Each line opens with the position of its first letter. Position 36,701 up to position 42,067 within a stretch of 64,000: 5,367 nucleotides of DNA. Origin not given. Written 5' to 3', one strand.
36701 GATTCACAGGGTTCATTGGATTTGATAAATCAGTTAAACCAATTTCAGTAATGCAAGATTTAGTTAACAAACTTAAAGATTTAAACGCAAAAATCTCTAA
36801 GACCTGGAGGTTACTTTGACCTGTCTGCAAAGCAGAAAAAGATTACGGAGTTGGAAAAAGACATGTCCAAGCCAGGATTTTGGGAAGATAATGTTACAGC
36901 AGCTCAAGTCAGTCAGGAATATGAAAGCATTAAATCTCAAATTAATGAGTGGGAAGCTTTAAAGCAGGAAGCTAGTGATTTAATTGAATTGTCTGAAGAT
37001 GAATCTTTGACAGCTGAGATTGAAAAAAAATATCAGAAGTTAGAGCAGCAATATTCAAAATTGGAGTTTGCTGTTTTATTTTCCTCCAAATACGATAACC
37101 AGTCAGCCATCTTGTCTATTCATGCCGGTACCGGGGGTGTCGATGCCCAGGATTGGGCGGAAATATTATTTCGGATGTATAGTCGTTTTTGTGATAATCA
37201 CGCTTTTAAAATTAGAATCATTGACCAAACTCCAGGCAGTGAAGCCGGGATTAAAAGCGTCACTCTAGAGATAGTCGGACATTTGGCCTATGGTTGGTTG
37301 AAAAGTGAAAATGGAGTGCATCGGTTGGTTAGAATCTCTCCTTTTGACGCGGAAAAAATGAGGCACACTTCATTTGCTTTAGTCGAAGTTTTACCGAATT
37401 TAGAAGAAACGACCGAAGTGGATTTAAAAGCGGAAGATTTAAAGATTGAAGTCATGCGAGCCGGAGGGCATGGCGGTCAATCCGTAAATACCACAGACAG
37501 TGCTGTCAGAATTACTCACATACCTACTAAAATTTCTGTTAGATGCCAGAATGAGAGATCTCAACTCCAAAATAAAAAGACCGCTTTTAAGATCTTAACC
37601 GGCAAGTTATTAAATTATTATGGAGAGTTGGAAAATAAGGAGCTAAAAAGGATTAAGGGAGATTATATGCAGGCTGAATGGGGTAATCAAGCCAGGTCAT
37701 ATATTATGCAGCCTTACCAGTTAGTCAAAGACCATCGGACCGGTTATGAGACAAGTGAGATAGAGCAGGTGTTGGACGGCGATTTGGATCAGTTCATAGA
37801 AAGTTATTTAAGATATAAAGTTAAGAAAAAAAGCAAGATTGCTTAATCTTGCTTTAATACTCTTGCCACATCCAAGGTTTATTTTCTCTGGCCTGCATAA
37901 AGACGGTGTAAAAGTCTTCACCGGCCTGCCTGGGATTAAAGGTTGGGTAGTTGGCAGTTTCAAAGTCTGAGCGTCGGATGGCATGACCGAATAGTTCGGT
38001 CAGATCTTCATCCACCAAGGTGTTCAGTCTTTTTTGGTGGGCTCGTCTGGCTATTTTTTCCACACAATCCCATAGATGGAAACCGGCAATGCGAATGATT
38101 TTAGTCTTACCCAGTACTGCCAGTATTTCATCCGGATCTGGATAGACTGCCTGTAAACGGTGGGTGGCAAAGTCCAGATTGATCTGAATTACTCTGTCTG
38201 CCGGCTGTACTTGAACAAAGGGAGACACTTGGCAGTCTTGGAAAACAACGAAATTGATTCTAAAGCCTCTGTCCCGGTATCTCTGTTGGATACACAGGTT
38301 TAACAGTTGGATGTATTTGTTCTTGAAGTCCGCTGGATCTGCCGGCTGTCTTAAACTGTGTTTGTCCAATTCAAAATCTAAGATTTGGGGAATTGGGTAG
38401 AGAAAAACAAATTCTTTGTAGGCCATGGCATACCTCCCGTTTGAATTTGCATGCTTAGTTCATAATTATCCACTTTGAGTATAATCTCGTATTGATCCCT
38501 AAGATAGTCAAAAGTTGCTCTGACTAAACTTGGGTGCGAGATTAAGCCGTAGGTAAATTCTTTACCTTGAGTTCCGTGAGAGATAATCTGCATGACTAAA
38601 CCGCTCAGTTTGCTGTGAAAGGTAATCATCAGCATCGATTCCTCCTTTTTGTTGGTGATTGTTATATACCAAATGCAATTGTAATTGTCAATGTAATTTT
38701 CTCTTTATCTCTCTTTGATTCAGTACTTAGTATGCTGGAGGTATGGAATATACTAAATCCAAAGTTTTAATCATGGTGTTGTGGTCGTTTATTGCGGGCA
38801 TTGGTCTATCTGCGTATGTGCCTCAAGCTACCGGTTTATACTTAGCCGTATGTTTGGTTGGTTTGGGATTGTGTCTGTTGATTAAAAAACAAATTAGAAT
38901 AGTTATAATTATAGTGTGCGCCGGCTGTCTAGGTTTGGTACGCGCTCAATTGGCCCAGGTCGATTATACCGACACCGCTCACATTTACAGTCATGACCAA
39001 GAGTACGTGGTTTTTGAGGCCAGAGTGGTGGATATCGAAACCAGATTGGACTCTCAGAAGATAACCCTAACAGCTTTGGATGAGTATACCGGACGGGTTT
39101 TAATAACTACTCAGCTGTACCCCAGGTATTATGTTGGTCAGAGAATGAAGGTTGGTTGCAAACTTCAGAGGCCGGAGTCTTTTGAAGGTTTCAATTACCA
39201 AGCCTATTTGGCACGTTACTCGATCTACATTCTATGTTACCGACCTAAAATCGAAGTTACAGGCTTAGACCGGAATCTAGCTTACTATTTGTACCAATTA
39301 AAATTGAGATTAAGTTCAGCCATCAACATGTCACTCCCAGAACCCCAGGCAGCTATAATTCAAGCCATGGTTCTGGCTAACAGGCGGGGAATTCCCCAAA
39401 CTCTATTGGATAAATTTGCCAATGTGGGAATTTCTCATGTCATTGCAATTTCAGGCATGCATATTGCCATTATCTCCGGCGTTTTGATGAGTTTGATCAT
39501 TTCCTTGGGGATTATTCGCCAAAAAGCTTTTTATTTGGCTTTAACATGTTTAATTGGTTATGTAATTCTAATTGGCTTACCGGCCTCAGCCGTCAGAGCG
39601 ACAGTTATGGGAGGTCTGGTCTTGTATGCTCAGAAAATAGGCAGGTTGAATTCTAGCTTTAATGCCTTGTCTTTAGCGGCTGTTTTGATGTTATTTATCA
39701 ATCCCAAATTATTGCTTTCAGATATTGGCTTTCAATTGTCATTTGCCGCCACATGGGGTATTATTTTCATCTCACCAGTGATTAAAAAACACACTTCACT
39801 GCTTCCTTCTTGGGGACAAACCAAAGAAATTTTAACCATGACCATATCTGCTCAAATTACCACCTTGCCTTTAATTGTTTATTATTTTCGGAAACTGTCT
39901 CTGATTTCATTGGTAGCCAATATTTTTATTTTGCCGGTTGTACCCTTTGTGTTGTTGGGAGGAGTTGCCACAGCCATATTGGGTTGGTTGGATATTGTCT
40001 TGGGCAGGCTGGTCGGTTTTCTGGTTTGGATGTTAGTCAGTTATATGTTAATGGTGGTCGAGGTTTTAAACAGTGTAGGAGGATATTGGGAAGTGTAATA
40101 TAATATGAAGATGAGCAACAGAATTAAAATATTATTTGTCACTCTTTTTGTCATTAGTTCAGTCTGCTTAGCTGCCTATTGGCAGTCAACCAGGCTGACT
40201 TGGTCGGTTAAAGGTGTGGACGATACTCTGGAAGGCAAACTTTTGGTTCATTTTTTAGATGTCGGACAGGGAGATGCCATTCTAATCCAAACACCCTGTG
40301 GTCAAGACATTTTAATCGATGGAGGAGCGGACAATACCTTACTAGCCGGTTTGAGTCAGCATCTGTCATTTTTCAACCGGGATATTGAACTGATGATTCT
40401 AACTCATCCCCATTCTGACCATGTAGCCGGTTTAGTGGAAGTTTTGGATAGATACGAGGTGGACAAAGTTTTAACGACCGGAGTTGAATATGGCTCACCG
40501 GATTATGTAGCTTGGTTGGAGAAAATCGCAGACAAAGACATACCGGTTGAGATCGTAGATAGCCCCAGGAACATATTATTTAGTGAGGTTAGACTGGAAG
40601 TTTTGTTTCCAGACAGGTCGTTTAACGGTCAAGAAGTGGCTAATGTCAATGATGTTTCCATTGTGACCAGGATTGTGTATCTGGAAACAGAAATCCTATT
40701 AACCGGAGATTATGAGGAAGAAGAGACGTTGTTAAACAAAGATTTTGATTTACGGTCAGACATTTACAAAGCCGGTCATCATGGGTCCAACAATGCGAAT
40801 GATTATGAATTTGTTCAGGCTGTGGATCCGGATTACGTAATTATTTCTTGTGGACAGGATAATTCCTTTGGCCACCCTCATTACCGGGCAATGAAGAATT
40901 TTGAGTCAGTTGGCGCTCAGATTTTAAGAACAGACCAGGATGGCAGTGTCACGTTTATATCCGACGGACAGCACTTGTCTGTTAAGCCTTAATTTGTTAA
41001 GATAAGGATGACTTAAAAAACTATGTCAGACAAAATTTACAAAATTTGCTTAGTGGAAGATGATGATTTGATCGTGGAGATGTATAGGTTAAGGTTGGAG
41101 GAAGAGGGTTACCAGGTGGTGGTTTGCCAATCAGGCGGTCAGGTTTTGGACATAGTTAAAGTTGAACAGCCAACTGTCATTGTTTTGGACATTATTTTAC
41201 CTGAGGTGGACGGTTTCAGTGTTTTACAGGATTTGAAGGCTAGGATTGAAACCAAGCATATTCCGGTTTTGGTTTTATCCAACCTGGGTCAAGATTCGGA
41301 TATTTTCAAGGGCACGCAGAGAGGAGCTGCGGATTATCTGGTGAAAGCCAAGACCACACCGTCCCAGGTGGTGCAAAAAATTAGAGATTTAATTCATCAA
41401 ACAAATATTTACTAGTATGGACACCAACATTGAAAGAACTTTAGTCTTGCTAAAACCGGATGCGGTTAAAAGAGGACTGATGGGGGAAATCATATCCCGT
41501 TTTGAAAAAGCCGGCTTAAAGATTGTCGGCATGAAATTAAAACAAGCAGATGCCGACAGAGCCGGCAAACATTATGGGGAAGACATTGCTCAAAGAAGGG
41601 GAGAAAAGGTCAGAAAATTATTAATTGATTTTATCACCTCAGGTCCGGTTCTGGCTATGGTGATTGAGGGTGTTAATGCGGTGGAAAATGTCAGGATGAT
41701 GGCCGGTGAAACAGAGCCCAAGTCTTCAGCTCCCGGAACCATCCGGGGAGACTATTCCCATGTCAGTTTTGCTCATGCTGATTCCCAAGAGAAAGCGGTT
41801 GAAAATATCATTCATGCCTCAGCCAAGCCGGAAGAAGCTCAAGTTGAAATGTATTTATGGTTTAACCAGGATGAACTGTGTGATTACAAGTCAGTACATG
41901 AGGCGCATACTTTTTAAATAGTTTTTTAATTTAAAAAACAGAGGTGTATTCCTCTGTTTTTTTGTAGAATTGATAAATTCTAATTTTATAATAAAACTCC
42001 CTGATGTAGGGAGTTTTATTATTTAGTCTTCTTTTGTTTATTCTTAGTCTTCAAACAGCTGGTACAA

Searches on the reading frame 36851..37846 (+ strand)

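Call 36: search_protein_families(library=pfam, proteins=[window:36851-37846:+], max_evalue=0.01)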
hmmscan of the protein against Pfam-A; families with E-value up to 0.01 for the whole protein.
window:36851-37846:+ (331 aa): 2 families
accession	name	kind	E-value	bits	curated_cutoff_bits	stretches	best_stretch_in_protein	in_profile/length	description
PF03462.23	PCRF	-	2.1e-52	178.2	24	1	2-178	9-194/194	PCRF domain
PF00472.26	RF-1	-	1.1e-35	122.5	35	1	187-296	2-116/116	RF-1 domain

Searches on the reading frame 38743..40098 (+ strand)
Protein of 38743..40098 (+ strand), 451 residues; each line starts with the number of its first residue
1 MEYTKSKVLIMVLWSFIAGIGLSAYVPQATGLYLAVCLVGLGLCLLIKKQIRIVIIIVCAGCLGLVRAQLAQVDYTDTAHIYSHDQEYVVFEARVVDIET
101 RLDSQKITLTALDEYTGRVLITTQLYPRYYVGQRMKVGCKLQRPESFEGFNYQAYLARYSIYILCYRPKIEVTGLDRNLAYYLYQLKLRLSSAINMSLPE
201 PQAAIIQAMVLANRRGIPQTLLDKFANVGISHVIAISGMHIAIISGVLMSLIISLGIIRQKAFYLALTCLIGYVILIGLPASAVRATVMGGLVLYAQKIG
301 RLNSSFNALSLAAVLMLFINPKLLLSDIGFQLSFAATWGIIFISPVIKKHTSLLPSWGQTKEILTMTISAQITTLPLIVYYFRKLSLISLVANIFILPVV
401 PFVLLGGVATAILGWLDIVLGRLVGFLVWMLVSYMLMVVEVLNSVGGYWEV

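Call 36: search_protein_families(library=pfam, proteins=[window:38743-40098:+], max_evalue=0.01)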
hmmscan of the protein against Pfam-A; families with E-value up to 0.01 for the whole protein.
window:38743-40098:+ (451 aa): 2 families
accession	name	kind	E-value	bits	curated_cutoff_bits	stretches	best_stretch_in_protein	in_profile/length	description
PF03772.21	Competence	-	1.2e-52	179.4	23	1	209-444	1-237/270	Competence protein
PF13567.11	DUF4131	-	2.9e-15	56.8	31.6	1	29-171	6-163/165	Domain of unknown function (DUF4131)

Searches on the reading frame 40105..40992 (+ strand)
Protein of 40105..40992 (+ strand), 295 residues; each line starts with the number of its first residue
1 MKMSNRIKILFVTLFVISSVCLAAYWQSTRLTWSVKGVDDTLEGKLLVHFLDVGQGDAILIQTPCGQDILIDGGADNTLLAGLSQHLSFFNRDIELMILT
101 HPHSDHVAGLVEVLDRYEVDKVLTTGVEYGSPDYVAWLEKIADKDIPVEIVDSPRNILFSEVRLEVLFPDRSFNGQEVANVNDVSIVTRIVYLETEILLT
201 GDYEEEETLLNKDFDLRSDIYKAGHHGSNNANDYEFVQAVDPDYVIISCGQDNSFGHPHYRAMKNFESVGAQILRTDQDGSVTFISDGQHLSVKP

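Call 36: search_protein_families(library=pfam, proteins=[window:40105-40992:+], max_evalue=0.01)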
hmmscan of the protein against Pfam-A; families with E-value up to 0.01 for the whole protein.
window:40105-40992:+ (295 aa): 3 families
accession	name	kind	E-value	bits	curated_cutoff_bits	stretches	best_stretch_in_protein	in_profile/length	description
PF00753.33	Lactamase_B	-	1.6e-14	54.8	22.7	1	52-250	2-195/196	Metallo-beta-lactamase superfamily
PF12706.13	Lactamase_B_2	-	0.00099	19.2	27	1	69-115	3-52/200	Beta-lactamase superfamily domain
PF25281.1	MBL_MAP1B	-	0.0012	18.4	37.6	1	52-155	27-123/279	MAP1B MBL-like domain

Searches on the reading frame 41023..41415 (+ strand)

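Call 36: search_protein_families(library=pfam, proteins=[window:41023-41415:+], max_evalue=0.01)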
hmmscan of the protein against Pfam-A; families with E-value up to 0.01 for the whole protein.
window:41023-41415:+ (130 aa): 1 family
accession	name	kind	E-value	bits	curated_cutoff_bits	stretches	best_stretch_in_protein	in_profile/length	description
PF00072.30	Response_reg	-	1e-21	77.6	30.2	1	8-120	1-110/111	Response regulator receiver domain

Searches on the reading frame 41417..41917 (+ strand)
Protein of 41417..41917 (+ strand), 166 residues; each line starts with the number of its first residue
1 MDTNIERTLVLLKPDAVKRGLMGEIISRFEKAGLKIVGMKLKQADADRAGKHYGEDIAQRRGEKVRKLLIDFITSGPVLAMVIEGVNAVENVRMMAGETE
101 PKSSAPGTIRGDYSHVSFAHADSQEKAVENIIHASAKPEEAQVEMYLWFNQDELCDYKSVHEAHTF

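Call 36: search_protein_families(library=pfam, proteins=[window:41417-41917:+], max_evalue=0.01)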
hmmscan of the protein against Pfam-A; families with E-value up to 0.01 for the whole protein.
window:41417-41917:+ (166 aa): 1 family
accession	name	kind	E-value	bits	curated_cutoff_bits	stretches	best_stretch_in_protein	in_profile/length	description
PF00334.24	NDK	-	4.4e-43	146.8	27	1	6-153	1-134/135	Nucleoside diphosphate kinase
